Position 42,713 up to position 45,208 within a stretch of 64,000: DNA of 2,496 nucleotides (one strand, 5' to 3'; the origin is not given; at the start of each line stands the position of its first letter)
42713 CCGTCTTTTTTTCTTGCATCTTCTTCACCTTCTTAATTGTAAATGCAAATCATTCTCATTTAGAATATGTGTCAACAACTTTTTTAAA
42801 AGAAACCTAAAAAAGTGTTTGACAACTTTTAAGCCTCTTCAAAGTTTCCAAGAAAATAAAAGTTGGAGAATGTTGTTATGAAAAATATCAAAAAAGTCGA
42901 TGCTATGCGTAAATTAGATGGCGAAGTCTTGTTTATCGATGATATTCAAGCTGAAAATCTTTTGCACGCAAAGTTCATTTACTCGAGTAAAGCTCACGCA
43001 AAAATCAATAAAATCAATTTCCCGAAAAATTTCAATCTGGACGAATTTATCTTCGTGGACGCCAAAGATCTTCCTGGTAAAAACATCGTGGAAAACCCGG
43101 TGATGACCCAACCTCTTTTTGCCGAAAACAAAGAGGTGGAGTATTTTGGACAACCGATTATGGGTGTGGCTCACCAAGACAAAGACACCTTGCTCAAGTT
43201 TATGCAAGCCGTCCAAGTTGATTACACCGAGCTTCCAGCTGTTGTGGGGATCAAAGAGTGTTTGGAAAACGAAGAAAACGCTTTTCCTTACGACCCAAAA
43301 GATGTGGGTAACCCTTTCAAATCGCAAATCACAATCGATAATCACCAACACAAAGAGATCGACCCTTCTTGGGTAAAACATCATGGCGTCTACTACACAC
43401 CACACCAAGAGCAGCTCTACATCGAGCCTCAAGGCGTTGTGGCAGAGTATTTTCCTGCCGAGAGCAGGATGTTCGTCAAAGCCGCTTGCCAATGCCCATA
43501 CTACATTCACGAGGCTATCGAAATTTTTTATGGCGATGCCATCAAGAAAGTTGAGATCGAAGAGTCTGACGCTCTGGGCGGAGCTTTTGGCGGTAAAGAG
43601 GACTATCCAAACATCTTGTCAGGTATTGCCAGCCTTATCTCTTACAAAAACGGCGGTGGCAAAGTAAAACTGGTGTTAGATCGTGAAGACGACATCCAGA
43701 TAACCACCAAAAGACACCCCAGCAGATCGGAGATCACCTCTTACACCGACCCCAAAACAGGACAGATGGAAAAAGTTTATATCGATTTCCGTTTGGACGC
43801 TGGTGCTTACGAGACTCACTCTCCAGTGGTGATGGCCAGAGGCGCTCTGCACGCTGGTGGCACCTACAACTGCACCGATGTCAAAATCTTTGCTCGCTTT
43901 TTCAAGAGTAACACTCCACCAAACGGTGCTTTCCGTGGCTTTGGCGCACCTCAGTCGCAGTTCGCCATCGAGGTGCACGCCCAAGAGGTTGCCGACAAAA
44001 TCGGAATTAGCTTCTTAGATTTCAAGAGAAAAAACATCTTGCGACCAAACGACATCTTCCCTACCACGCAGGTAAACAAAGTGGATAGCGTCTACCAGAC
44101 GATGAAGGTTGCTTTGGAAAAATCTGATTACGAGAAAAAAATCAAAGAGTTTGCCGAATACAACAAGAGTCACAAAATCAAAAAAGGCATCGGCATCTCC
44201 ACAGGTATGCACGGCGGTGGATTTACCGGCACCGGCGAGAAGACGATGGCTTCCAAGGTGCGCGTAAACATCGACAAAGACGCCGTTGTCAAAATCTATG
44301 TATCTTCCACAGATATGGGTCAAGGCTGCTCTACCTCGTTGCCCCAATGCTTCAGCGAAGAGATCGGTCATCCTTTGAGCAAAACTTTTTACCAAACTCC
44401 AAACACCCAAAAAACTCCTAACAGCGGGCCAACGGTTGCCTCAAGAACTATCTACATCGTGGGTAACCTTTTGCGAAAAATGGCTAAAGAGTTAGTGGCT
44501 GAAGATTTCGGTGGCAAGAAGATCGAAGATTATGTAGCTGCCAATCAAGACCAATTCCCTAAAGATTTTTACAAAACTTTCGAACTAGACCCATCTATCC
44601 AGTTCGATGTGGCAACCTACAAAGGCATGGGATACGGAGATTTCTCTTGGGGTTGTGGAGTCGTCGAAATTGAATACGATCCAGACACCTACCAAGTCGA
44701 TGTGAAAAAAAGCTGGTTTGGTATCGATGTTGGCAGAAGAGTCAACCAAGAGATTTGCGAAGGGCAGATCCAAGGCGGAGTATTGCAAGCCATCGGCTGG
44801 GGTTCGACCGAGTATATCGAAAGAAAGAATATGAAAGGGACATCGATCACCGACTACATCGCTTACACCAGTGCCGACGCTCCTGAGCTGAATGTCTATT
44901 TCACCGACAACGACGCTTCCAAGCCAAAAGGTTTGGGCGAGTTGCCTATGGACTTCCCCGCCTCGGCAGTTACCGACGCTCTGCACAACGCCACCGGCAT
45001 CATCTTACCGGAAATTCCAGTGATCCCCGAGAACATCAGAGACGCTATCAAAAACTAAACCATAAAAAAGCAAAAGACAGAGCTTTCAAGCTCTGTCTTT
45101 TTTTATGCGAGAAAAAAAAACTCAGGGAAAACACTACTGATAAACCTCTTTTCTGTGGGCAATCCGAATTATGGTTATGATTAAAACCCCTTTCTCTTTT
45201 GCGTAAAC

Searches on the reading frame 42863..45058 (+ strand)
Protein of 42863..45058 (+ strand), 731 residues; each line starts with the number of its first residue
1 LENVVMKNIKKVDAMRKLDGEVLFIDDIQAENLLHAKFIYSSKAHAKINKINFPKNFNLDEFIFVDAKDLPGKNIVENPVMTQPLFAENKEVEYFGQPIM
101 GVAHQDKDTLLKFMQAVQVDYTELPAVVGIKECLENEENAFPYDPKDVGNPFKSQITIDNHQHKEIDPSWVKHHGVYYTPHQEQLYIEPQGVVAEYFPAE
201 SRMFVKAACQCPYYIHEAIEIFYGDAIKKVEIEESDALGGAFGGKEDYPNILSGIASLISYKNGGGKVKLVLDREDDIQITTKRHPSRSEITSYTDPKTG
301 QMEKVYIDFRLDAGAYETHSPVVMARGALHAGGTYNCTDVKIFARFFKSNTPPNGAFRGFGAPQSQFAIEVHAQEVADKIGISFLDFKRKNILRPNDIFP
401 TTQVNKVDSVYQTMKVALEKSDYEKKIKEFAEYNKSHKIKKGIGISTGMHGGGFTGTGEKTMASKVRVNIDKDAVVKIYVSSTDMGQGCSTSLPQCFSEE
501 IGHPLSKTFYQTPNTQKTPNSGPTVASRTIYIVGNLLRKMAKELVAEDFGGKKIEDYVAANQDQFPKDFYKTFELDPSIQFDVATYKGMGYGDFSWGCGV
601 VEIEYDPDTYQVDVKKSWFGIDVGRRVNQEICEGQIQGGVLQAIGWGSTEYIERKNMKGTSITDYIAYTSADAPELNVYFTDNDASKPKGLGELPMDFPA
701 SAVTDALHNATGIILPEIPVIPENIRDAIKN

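Call 33: search_protein_families(library=pfam, proteins=[window:42863-45058:+], max_evalue=0.0001)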
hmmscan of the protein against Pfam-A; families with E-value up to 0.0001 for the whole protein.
window:42863-45058:+ (731 aa): 3 families
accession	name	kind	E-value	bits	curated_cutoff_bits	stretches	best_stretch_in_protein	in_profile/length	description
PF02738.23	MoCoBD_1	-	4.7e-50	170.4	27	1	173-392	29-244/244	Molybdopterin cofactor-binding domain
PF20256.3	MoCoBD_2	-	1.3e-46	159.8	27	1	417-674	2-283/283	Molybdopterin cofactor-binding domain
PF01315.27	Ald_Xan_dh_C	-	1.1e-16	61.5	31.3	1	20-125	2-110/110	Aldehyde oxidase and xanthine dehydrogenase, a/b hammerhead domain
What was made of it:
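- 42863..45058 (+): 731-aa xanthine-dehydrogenase/aldehyde-oxidase-family molybdopterin-binding protein. It is a likely client of the pterin cofactor pathway in this genome. Pfam MoCoBD_1 4.7e-50, MoCoBD_2 1.3e-46 and Ald_Xan_dh_C 1.1e-16 (call 33).
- Checked: However, a Moco-binding xanthine-dehydrogenase-family protein lies at 42863-45058 (call 33).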
